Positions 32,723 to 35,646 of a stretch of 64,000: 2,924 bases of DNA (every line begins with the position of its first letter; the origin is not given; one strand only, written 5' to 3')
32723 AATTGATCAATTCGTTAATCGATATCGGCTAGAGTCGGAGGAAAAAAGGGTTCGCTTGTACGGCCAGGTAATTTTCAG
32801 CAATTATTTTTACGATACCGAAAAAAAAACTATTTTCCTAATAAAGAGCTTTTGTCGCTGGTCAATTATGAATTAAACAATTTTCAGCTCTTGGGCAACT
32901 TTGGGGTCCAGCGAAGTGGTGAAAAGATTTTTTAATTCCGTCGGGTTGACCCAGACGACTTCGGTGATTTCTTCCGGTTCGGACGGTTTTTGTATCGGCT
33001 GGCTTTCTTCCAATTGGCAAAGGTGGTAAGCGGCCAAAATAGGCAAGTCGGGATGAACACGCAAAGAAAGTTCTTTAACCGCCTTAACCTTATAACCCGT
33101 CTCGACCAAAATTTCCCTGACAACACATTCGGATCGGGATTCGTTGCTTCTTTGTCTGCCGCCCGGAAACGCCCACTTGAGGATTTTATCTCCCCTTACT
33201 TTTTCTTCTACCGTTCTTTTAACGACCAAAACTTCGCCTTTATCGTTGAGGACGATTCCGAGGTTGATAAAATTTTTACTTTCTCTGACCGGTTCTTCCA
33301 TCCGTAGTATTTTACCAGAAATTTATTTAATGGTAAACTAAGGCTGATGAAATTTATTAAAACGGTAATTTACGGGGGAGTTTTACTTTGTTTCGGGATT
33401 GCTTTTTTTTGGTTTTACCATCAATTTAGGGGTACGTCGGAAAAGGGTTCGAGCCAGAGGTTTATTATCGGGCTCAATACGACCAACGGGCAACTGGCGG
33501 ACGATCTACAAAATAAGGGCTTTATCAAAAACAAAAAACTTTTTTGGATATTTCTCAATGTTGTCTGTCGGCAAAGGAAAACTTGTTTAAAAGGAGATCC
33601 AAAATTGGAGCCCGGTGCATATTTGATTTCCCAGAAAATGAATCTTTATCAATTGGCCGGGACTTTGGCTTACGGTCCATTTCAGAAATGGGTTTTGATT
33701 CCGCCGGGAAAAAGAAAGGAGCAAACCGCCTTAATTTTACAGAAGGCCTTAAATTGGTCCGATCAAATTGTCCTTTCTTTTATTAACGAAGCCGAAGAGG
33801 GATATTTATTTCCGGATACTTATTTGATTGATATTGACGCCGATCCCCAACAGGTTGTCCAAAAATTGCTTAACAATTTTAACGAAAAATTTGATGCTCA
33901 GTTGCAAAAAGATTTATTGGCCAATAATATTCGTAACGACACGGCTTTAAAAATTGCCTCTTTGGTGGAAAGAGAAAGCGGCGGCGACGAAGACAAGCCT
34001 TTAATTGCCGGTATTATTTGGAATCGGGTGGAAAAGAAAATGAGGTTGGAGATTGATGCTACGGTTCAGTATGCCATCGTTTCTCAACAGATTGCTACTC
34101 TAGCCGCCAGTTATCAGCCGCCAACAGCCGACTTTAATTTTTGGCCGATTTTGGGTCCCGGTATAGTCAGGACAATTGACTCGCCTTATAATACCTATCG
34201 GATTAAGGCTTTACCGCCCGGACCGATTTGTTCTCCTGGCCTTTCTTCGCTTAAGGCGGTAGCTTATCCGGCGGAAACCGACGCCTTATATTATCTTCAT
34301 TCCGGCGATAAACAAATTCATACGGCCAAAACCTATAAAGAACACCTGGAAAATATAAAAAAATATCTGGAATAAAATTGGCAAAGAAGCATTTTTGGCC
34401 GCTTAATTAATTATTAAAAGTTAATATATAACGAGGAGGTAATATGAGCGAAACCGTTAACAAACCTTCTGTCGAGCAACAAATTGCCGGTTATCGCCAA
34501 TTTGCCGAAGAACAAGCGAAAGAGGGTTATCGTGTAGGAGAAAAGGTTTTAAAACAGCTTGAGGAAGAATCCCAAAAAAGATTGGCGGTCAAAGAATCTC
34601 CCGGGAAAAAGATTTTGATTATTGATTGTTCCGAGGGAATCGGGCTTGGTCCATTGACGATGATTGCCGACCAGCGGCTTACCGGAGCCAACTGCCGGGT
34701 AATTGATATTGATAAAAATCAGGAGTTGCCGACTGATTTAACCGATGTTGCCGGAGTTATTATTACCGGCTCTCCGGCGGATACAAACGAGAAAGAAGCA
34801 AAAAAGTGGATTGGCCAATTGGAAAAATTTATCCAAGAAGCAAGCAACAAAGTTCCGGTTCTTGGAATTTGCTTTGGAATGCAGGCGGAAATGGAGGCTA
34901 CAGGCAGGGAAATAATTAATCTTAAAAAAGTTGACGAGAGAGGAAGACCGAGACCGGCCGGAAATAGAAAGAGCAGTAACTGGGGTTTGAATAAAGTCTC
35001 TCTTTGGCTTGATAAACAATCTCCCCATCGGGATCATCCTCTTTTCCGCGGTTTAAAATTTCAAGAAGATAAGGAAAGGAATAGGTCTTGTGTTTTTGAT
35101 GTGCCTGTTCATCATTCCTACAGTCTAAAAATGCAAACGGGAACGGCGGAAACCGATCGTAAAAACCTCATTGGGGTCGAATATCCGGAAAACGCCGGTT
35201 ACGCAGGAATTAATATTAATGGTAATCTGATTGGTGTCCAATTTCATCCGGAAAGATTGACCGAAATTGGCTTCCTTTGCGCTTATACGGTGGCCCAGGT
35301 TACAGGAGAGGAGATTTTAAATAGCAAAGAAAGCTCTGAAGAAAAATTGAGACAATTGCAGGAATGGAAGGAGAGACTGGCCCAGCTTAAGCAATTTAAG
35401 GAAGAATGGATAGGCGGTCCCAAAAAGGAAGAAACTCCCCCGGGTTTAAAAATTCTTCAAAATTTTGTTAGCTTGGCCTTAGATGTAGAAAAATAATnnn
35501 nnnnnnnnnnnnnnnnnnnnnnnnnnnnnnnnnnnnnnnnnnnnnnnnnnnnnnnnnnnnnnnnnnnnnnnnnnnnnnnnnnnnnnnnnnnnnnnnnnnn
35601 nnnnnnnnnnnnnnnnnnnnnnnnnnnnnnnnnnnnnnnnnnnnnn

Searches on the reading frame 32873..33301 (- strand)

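Call 53: search_protein_families(library=pfam, proteins=[window:32873-33301:-], max_evalue=0.01)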
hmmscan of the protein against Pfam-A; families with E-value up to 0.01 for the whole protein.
window:32873-33301:- (142 aa): 2 families
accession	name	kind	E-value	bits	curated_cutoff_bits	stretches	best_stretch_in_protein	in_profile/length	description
PF00293.34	NUDIX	-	4.7e-17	62.7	21.1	1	16-127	9-122/134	NUDIX domain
PF14815.12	NUDIX_4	-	0.00022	21.4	35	1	15-126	3-101/113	NUDIX domain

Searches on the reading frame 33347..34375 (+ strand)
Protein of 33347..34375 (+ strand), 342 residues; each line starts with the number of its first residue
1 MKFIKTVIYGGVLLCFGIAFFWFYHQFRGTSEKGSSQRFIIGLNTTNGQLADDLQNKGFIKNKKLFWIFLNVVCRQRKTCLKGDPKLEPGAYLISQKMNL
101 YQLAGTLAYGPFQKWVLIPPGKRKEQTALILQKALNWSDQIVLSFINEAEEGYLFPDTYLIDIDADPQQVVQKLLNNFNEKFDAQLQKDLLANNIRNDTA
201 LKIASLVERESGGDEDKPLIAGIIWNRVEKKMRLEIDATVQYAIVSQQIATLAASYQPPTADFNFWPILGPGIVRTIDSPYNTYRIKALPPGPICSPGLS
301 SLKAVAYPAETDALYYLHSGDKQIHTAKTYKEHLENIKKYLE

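Call 53: search_protein_families(library=pfam, proteins=[window:33347-34375:+], max_evalue=0.01)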
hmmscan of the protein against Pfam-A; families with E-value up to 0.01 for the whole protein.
window:33347-34375:+ (342 aa): 1 family
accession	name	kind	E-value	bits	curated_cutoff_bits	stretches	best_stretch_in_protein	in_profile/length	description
PF02618.21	YceG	-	2.8e-67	227.5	32.4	1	44-339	6-275/275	YceG-like family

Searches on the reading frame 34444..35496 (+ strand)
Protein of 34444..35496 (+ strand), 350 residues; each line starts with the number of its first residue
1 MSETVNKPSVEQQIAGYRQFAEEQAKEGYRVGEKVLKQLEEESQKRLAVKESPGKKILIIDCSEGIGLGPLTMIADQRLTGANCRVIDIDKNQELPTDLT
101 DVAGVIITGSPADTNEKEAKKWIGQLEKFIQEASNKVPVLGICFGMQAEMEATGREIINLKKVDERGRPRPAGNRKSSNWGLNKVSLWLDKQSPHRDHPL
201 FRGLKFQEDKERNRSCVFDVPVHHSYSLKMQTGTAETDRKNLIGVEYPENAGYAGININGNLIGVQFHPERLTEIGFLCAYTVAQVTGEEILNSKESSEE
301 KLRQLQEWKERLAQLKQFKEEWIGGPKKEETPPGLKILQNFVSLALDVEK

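Call 53: search_protein_families(library=pfam, proteins=[window:34444-35496:+], max_evalue=0.01)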
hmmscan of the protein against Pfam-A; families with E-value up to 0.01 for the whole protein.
window:34444-35496:+ (350 aa): 3 families
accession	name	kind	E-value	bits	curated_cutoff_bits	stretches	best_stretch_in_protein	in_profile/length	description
PF00117.34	GATase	-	7.7e-18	65.3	22.8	1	80-271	20-173/190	Glutamine amidotransferase class-I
PF07722.19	Peptidase_C26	-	0.0014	18.9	20.5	0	131-148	100-117/219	Peptidase C26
PF07685.20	GATase_3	-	0.0025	17.9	27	1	86-147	27-86/196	CobB/CobQ-like glutamine amidotransferase domain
